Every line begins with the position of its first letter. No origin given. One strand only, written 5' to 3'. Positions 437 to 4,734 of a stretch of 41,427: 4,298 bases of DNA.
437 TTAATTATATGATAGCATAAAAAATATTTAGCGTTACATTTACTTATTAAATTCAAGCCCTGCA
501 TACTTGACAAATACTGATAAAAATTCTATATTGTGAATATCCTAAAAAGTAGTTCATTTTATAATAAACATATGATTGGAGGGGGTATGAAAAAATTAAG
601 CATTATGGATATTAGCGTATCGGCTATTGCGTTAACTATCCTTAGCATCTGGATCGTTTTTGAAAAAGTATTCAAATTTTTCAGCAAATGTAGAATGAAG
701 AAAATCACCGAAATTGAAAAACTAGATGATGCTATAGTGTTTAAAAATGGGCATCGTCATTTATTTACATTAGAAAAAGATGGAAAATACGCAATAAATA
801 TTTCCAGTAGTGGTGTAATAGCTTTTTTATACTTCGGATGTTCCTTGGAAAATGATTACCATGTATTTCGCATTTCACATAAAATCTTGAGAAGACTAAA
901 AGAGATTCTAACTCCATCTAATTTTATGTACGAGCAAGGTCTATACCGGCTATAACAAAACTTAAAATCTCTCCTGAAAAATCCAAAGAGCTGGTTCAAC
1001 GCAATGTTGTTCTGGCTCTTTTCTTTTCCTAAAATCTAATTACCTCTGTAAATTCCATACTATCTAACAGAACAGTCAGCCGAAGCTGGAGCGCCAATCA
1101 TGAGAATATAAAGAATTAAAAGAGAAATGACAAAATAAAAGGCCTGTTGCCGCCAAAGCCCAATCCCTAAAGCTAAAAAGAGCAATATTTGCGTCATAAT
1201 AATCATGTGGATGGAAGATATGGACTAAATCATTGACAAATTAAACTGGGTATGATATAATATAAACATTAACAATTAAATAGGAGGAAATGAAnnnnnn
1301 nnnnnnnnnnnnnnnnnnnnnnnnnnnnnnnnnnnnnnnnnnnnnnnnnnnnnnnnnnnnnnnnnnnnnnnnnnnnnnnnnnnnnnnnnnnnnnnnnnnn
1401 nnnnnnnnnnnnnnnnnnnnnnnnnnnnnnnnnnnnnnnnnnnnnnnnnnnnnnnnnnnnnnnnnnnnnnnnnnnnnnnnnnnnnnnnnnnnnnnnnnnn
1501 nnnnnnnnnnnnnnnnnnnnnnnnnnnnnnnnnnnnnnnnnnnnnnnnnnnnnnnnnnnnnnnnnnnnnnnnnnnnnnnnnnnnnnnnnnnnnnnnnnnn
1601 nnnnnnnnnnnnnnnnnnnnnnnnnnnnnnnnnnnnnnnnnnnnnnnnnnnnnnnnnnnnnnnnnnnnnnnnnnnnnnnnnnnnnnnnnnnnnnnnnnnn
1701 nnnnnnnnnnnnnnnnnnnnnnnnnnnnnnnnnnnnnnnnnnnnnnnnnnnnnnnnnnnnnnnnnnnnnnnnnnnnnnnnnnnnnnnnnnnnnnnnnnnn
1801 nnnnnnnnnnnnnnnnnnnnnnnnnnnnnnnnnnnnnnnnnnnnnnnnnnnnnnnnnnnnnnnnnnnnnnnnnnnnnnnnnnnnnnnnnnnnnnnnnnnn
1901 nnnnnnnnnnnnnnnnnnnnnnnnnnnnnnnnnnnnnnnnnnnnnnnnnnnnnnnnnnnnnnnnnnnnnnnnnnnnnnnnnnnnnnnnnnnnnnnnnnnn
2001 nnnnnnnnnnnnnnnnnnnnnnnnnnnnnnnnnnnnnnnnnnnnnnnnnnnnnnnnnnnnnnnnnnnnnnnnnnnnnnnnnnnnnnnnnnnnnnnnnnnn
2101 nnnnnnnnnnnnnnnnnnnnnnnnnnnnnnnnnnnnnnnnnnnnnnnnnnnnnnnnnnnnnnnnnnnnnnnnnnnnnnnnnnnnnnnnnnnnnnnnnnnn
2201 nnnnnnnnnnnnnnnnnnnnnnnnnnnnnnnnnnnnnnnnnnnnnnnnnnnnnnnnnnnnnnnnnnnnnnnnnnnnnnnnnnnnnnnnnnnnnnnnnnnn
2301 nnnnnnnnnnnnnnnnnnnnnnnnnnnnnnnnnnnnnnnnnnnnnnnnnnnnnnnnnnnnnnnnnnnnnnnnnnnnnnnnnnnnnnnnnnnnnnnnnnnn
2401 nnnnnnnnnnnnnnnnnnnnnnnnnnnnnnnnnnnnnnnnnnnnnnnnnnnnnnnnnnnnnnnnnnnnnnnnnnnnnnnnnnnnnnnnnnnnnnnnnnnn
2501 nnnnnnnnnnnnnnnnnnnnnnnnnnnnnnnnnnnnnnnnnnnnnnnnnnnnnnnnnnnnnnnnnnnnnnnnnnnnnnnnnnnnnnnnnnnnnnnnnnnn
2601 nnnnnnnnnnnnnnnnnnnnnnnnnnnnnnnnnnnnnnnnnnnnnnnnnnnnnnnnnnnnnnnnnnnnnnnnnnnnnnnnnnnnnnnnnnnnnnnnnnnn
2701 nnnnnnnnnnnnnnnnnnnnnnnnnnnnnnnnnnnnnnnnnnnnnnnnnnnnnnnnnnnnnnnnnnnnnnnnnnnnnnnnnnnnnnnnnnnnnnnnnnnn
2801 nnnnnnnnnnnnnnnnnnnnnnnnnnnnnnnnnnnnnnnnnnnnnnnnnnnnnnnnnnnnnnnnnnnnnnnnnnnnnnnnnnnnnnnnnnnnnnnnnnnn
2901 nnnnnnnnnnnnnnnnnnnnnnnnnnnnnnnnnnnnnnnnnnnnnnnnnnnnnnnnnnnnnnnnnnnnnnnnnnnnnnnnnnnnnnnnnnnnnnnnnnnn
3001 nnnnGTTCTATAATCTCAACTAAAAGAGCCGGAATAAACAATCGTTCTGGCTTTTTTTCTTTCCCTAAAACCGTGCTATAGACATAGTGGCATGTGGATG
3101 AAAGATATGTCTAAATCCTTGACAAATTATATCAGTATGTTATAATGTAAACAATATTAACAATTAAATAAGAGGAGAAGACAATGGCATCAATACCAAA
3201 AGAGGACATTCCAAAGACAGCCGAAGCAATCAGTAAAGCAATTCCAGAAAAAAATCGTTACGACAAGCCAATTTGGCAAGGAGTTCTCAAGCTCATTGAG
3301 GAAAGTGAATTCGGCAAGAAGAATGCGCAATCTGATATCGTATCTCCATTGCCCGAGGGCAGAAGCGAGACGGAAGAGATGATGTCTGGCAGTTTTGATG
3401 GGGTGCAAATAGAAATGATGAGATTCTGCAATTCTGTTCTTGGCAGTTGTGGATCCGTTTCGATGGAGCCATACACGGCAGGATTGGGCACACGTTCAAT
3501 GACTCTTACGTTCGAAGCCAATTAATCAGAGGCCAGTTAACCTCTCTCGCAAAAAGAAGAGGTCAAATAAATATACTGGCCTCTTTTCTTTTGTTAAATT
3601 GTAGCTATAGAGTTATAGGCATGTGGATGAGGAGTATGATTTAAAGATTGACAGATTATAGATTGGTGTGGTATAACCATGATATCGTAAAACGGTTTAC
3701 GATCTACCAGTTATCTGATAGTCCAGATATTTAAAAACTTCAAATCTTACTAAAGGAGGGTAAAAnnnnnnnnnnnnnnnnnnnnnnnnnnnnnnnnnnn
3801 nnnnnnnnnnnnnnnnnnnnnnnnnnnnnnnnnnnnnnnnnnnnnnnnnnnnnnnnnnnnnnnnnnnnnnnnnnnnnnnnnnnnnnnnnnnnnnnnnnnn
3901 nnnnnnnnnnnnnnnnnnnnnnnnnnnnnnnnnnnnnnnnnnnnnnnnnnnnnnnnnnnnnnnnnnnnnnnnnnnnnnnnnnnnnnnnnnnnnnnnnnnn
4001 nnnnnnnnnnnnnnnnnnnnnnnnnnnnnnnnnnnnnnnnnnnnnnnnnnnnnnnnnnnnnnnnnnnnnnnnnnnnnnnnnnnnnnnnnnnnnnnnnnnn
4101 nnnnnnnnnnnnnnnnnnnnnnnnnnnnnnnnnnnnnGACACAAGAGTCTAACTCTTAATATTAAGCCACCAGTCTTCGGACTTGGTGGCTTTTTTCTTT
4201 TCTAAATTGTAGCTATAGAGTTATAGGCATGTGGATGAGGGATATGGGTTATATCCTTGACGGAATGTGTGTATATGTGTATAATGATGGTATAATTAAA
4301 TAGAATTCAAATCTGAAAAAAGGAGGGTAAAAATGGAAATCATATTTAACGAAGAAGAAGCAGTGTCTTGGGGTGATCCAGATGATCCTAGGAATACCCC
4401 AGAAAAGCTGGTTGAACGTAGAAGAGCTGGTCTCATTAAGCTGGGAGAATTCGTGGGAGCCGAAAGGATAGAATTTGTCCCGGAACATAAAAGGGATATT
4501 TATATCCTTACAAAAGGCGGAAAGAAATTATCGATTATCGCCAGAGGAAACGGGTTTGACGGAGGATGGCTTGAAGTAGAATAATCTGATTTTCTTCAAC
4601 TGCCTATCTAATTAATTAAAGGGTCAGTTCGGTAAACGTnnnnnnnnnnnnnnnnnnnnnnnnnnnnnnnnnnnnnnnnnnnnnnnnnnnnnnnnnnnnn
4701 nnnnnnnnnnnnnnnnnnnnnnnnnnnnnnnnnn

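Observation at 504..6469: Array of about 11 autonomous promoter-SD-cargo-terminator cassettes with homologous shells and unrelated cargo, between comEC and cobO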

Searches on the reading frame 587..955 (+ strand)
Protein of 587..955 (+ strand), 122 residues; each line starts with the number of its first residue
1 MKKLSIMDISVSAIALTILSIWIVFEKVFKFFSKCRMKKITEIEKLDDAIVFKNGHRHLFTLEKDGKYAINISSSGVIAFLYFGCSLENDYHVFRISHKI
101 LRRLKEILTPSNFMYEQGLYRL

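Call 9: search_protein_families(library=pfam, max_evalue=0.1, proteins=[window:587-955:+])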
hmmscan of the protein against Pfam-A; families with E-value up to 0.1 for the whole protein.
window:587-955:+ (122 aa): 1 family
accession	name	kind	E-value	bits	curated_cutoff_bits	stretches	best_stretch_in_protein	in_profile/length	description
PF03824.22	NicO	-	0.089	12.5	27.7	0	5-53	81-128/287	High-affinity nickel-transport protein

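Call 10: search_protein_families(library=phrogs, max_evalue=0.1, proteins=[window:587-955:+])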
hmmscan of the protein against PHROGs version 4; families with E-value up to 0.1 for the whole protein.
window:587-955:+ (122 aa): 2 families
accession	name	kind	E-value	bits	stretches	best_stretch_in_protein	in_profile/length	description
phrog_33550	-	unknown function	0.038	15.4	0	29-86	28-80/107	-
phrog_3308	-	unknown function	0.08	14.1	0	50-92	33-76/88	-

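Call 38: search_protein_families(library=pfam, alignment_id=A1, max_evalue=0.001)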
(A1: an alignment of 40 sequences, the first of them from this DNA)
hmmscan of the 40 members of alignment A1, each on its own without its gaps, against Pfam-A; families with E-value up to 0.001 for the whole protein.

A. member 1, seq(122 aa): 0 families

B. families by the number of members that match (of 40 scanned): 7 families
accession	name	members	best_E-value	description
PF24875.1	DUF7736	1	2.4e-12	Domain of unknown function (DUF7736)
PF25436.1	BSD2_CRD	1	4.7e-05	BSD2 cysteine rich domain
PF00684.25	DnaJ_CXXCXGXG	1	6.1e-05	DnaJ central domain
PF07889.17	DUF1664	1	0.00015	Protein of unknown function (DUF1664)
PF04728.18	LPP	1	0.00039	Lipoprotein leucine-zipper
PF01610.23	DDE_Tnp_ISL3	1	0.00054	Transposase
PF13197.11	DUF4013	1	0.00083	Protein of unknown function (DUF4013)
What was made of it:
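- On IS200/IS605-type (HUH) element: No TnpA occurs among 40 cargos or their neighbours (call 38).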

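Call 53: search_protein_families(library=padloc, alignment_id=A1, max_evalue=0.01)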
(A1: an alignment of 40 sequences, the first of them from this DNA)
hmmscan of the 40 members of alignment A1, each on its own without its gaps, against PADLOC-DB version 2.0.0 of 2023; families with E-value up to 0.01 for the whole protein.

A. member 1, seq(122 aa): 0 families

B. families by the number of members that match (of 40 scanned): 2 families
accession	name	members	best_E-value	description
PDLC01333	Cas1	1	0.0015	"CAS-I,CAS-II,CAS-III,CAS-IV,CAS-V,CAS-VI; acquisition_1"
PDLC04055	PD-T4-6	1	0.0068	-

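Call 54: search_protein_families(library=ncbifam, alignment_id=A1, max_evalue=0.01)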
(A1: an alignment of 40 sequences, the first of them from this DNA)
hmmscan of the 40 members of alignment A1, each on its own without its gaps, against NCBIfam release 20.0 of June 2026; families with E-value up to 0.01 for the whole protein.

A. member 1, seq(122 aa): 0 families

B. families by the number of members that match (of 40 scanned): 14 families
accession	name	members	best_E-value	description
NF058604.1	RtpA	1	5.6e-05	anti-TRAP protein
TIGR02349.1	DnaJ_bact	1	0.00061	molecular chaperone DnaJ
NF033550.5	transpos_ISL3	1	0.00069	ISL3 family transposase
NF047709.1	RiPP_TigB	1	0.0012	methyl-cyclopropylglycine-containing RiPP peptide TigB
NF002531.0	PRK02001.1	1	0.0033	ribosome assembly cofactor RimP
NF040968.1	FeS_ExtO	1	0.0047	selenite/tellurite reduction operon b-type cytochrome iron-sulfur cluster-binding subunit ExtO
NF040967.1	cytc_ExtN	1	0.005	selenite/tellurite reduction operon c-type cytochrome ExtN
NF010872.0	PRK14279.1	1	0.0051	molecular chaperone DnaJ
NF041560.1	T6SS_Burk_ExIF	1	0.0076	putative type VI secretion system effector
NF034126.3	PRK09521.1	1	0.0077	exosome complex RNA-binding protein Csl4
NF002244.0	PRK01156.1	1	0.0084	DNA double-strand break repair ATPase Rad50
TIGR02642.1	phage_xxxx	1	0.0086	TIGR02642 family protein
NF041635.1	STM3941_fam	1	0.0091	STM3941 family protein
TIGR04287.1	exosort_XrtK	1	0.0097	exosortase K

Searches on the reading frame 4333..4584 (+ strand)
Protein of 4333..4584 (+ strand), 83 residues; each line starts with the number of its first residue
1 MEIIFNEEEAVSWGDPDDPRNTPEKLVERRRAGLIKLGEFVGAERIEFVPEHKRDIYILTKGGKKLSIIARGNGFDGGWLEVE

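Call 9: search_protein_families(library=pfam, max_evalue=0.1, proteins=[window:4333-4584:+])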
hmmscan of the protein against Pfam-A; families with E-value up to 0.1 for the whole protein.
window:4333-4584:+ (83 aa): 0 families

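Call 10: search_protein_families(library=phrogs, max_evalue=0.1, proteins=[window:4333-4584:+])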
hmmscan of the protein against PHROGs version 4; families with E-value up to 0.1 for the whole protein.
window:4333-4584:+ (83 aa): 0 families

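Call 48: find_homologous_proteins(query=window:4333-4584:+, max_evalue=0.001)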
Query window:4333-4584:+ (83 aa): 3 proteins with E <= 0.001 among 4 candidates.
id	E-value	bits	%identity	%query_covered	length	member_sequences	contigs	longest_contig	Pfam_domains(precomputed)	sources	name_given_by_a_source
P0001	1.0e-48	181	100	100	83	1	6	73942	-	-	-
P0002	3.3e-29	118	62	99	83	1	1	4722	-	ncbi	ncbi:hypothetical protein ACFL2U_03775 [Patescibacteria group bacterium]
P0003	1.2e-25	107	59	99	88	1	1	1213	-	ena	-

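Call 49: find_encoding_contigs(protein=P0002, flank=10000, max_places=4)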
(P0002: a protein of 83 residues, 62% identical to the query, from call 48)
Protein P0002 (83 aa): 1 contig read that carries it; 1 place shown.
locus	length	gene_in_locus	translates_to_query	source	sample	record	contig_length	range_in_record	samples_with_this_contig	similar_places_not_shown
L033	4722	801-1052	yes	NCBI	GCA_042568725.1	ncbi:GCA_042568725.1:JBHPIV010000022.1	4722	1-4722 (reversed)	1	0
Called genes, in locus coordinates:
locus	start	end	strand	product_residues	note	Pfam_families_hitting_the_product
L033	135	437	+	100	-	-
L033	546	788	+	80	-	-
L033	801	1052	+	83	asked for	-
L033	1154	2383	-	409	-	PF00089:Trypsin, PF13365:Trypsin_2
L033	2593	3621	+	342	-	-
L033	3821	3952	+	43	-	-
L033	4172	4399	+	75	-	-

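Call 50: find_encoding_contigs(protein=P0003, flank=10000, max_places=4)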
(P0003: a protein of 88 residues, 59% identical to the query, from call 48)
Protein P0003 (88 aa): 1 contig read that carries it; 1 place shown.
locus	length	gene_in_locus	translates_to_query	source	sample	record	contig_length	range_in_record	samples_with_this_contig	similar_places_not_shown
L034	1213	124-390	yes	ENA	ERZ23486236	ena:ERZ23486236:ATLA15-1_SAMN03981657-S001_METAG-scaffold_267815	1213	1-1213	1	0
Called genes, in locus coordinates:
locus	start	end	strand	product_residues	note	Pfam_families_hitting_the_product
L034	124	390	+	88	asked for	-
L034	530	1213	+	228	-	?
